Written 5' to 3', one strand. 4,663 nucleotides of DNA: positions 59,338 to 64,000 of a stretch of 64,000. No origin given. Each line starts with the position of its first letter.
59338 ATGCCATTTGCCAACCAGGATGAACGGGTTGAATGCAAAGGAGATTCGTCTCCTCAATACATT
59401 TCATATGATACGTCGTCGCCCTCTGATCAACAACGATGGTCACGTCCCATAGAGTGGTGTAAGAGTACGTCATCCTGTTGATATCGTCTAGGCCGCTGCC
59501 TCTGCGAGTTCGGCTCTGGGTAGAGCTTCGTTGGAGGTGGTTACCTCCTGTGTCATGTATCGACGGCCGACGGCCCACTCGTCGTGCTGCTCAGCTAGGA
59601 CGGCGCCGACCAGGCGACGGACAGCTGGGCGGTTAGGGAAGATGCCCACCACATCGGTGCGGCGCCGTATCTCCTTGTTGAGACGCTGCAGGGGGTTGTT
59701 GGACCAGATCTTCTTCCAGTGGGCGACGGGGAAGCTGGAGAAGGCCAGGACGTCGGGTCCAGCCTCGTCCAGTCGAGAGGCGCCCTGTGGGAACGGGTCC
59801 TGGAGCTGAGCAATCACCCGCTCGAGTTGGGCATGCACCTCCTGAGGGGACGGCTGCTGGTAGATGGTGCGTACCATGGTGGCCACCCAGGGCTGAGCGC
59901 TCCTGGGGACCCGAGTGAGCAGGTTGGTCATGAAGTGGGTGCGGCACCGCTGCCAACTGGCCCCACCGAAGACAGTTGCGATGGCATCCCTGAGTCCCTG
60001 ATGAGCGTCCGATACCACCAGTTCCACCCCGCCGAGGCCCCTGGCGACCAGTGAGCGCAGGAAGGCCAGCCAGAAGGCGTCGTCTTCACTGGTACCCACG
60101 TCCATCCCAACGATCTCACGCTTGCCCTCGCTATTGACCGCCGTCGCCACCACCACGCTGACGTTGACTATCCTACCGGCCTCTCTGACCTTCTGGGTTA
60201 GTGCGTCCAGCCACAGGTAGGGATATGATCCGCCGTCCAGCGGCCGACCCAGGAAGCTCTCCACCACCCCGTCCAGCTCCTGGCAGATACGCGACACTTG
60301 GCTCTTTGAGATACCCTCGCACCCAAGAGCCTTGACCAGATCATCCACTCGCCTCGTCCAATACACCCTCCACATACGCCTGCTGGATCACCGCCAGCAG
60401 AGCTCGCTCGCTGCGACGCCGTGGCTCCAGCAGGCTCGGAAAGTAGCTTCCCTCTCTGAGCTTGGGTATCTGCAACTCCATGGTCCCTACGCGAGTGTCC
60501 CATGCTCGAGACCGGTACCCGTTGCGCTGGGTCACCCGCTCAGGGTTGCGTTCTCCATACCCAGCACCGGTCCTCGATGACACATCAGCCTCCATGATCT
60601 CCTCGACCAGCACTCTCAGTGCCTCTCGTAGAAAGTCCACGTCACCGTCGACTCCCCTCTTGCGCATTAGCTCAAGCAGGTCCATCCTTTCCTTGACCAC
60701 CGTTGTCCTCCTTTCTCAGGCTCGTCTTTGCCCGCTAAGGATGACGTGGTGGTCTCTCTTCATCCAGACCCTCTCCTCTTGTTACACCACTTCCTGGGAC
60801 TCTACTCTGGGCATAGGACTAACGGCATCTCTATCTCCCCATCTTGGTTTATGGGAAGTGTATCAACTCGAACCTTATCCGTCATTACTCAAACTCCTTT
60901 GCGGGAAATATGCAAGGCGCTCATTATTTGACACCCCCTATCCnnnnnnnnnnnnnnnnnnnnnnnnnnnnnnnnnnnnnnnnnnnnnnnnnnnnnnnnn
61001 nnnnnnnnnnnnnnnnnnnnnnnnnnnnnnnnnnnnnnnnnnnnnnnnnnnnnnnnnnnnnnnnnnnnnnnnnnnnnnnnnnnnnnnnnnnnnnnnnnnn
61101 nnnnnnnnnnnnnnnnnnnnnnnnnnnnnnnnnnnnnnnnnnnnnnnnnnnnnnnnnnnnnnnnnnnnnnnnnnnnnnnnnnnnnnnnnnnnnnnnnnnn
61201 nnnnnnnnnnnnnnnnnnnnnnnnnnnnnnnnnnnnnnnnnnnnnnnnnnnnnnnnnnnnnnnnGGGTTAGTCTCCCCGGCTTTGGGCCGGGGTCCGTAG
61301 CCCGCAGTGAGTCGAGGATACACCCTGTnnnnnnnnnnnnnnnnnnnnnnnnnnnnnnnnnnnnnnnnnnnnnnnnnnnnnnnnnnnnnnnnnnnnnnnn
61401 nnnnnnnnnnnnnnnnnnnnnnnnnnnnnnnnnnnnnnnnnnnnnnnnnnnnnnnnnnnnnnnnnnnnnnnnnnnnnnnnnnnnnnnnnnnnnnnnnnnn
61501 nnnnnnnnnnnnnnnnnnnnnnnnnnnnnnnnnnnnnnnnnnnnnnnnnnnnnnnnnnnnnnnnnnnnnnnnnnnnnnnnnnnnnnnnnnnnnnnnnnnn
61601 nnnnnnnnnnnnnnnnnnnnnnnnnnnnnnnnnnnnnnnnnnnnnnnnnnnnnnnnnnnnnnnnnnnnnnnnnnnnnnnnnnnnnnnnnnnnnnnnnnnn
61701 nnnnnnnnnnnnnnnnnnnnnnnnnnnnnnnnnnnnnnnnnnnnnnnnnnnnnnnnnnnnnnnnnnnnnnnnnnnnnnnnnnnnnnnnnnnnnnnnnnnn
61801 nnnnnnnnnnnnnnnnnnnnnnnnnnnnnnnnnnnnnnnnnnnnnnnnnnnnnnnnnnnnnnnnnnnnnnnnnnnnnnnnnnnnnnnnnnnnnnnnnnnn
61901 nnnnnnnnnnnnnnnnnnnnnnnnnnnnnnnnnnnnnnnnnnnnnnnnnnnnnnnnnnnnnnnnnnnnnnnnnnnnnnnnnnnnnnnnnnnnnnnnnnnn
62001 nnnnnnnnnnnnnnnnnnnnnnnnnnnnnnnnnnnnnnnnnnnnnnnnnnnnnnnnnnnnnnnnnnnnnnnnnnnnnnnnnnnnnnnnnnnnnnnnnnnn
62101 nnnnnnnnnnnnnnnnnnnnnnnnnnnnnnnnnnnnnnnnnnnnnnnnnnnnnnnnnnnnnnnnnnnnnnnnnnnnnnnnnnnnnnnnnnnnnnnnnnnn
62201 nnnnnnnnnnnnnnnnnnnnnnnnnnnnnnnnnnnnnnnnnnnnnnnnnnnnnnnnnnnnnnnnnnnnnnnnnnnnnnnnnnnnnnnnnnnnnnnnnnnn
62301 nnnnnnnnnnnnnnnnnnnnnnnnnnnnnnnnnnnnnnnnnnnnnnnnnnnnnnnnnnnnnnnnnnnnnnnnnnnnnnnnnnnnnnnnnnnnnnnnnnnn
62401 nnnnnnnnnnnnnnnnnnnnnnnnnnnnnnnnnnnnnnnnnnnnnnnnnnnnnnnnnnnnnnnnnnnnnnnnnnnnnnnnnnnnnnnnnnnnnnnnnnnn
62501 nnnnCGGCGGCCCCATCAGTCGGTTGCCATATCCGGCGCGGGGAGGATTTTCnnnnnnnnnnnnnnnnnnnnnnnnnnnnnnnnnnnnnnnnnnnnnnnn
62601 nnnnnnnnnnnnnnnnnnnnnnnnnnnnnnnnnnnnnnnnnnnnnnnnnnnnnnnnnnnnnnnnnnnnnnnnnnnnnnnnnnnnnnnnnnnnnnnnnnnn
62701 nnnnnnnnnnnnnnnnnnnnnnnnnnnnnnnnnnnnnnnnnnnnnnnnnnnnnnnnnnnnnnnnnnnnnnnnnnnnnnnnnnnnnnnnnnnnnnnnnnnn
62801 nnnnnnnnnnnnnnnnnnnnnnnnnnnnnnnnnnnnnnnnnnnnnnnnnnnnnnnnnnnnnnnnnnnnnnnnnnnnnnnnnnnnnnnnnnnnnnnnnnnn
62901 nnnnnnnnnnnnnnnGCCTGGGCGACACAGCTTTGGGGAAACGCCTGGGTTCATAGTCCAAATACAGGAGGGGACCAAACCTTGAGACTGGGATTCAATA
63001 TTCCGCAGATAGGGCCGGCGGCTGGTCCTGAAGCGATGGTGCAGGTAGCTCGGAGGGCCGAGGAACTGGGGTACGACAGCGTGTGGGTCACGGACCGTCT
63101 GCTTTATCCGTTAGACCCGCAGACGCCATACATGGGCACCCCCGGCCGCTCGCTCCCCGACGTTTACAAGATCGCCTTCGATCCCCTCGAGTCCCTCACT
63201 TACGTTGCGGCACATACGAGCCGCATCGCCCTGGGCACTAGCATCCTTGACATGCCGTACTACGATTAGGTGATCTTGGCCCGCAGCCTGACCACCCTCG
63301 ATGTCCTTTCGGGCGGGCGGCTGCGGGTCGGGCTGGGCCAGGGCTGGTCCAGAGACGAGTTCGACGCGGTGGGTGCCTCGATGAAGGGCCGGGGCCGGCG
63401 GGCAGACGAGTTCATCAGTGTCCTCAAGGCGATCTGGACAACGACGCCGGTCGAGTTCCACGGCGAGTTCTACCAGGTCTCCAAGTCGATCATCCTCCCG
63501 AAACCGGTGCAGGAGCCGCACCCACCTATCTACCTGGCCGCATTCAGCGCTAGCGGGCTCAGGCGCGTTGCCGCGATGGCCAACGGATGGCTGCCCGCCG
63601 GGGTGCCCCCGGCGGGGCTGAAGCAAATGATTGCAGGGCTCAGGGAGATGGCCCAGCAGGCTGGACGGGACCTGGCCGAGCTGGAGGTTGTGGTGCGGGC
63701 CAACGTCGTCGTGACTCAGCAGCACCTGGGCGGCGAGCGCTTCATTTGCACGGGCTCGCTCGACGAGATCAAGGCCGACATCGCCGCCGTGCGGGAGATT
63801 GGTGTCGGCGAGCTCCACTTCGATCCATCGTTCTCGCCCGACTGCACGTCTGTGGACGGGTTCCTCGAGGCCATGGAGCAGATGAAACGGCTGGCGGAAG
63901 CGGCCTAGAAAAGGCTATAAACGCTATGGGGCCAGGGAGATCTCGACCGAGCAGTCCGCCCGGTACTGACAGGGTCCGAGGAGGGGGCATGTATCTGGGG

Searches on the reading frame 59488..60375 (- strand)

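Call 78: search_protein_families(library=pfam, max_evalue=0.001, proteins=[window:59488-60375:-])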
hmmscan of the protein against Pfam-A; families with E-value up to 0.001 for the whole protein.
window:59488-60375:- (295 aa): 2 families
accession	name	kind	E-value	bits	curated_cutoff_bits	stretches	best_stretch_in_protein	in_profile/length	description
PF00872.24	Transposase_mut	-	7e-96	321.8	21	1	7-268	117-377/379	Transposase, Mutator family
PF10551.15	MULE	-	2.9e-06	28.1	27.6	1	73-151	16-99/99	MULE transposase domain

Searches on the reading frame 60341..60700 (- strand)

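Call 78: search_protein_families(library=pfam, max_evalue=0.001, proteins=[window:60341-60700:-])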
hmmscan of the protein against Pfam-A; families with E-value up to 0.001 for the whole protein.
window:60341-60700:- (119 aa): 1 family
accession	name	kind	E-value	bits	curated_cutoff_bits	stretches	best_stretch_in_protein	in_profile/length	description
PF00872.24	Transposase_mut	-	1.4e-29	103.6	21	1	5-113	7-115/379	Transposase, Mutator family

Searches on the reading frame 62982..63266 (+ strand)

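Call 78: search_protein_families(library=pfam, max_evalue=0.001, proteins=[window:62982-63266:+])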
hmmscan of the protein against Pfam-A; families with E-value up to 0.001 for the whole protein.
window:62982-63266:+ (95 aa): 1 family
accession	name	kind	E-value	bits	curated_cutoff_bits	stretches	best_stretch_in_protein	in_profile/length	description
PF00296.26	Bac_luciferase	-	1.7e-12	47.8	27.9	1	11-92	16-78/314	Luciferase-like monooxygenase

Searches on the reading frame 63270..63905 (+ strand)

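Call 78: search_protein_families(library=pfam, max_evalue=0.001, proteins=[window:63270-63905:+])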
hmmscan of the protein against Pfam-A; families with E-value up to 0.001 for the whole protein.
window:63270-63905:+ (212 aa): 1 family
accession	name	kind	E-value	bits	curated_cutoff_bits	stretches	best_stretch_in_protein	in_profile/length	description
PF00296.26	Bac_luciferase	-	7.4e-41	141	27.9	1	2-150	84-232/314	Luciferase-like monooxygenase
